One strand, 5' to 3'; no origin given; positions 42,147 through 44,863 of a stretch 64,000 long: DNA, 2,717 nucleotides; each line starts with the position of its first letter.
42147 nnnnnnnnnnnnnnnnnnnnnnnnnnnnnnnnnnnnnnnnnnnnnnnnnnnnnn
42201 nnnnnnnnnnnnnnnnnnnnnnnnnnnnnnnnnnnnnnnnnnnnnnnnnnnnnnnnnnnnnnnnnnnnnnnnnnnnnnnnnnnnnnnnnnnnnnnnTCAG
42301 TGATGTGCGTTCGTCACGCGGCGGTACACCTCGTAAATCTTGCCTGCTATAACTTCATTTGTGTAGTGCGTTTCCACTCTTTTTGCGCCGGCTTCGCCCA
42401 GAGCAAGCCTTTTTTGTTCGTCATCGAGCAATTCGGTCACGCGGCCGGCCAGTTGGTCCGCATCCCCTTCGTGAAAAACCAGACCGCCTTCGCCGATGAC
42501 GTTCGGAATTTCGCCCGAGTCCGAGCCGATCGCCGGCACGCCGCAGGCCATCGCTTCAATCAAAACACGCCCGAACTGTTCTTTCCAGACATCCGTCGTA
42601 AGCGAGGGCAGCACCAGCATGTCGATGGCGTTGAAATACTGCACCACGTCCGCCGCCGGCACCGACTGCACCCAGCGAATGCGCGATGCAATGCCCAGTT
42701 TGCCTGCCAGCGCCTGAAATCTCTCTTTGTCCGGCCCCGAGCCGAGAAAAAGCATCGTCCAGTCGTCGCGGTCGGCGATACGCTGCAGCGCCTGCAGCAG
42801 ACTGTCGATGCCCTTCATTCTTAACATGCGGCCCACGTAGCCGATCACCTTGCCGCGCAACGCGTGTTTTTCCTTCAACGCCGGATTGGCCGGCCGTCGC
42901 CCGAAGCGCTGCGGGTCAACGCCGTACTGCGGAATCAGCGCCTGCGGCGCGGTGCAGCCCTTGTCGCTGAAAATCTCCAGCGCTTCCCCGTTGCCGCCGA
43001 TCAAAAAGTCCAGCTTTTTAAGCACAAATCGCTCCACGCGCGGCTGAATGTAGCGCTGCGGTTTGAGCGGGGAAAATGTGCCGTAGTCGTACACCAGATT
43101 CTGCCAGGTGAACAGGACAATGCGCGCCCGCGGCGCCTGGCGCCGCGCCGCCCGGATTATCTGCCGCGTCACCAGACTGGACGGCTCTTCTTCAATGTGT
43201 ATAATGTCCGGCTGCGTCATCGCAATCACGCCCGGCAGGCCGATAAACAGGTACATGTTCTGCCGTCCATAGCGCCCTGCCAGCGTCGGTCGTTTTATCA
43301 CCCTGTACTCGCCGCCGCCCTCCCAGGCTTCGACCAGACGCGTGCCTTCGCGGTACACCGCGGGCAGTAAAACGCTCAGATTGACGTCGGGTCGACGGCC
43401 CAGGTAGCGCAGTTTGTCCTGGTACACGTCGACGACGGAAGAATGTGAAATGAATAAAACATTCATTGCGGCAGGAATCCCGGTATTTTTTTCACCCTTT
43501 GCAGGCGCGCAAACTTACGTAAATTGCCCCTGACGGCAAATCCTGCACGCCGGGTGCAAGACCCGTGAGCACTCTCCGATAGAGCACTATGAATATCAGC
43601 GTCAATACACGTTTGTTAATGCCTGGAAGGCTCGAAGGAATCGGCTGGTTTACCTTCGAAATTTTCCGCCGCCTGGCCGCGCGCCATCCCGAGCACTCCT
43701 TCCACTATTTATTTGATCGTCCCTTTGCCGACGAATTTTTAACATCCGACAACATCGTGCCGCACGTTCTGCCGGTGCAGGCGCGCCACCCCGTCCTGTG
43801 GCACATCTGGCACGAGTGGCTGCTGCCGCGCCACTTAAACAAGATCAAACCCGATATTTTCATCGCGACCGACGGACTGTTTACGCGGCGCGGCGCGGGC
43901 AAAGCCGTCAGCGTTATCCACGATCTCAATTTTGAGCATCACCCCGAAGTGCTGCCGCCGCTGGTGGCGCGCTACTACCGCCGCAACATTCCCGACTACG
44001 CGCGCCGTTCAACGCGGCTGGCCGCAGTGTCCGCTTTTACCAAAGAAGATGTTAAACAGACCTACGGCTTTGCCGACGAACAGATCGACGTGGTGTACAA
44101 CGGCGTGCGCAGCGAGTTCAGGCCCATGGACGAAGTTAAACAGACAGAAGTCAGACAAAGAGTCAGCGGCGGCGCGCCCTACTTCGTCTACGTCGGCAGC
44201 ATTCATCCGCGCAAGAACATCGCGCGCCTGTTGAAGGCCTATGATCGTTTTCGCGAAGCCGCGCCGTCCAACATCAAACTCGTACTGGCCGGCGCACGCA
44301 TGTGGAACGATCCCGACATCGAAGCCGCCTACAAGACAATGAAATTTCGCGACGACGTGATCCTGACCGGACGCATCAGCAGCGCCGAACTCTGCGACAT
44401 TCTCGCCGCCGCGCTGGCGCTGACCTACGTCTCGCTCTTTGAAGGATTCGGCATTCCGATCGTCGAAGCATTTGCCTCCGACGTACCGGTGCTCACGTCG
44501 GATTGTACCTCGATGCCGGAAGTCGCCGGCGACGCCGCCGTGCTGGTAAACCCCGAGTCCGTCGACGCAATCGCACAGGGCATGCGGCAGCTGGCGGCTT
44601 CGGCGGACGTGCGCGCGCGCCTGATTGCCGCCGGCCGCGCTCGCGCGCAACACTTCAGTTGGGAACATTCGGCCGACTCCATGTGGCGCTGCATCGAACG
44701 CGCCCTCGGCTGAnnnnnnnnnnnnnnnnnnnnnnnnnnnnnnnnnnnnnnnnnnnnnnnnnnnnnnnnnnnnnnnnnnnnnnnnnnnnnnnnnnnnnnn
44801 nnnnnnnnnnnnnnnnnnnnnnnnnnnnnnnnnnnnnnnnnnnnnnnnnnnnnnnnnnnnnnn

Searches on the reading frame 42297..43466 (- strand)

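Call 76: search_protein_families(library=pfam, proteins=[window:42297-43466:-], max_evalue=0.01)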
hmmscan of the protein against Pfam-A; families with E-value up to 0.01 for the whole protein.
window:42297-43466:- (389 aa): 4 families
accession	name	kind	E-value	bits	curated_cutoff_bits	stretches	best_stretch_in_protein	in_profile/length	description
PF00534.26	Glycos_transf_1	-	5.8e-38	130.6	26.4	1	201-363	11-172/172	Glycosyl transferases group 1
PF13692.12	Glyco_trans_1_4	-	4.7e-32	111.6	27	1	206-349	2-142/142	Glycosyl transferases group 1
PF13524.12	Glyco_trans_1_2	-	3.4e-12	47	25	1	227-375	6-140/144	Glycosyl transferase-like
PF20706.3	GT4-conflict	-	0.00041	19.9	26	1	173-317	173-314/385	Family 4 Glycosyltransferase in conflict systems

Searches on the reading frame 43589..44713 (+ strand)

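Call 76: search_protein_families(library=pfam, proteins=[window:43589-44713:+], max_evalue=0.01)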
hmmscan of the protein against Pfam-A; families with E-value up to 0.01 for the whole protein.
window:43589-44713:+ (374 aa): 6 families
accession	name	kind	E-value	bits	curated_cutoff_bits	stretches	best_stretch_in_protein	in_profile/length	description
PF00534.26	Glycos_transf_1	-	8e-27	94.3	26.4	1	193-351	12-171/172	Glycosyl transferases group 1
PF13692.12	Glyco_trans_1_4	-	6.4e-24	85.3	27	1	197-336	2-140/142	Glycosyl transferases group 1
PF13439.12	Glyco_transf_4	-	1.1e-14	55.2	28.5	1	17-175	3-168/170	Glycosyltransferase Family 4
PF13524.12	Glyco_trans_1_2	-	3.7e-06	27.4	25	1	227-365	13-142/144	Glycosyl transferase-like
PF13579.12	Glyco_trans_4_4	-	2e-05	25.5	29.7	1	17-172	2-158/158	Glycosyl transferase 4-like domain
PF20706.3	GT4-conflict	-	0.00042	19.8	26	1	188-307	189-314/385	Family 4 Glycosyltransferase in conflict systems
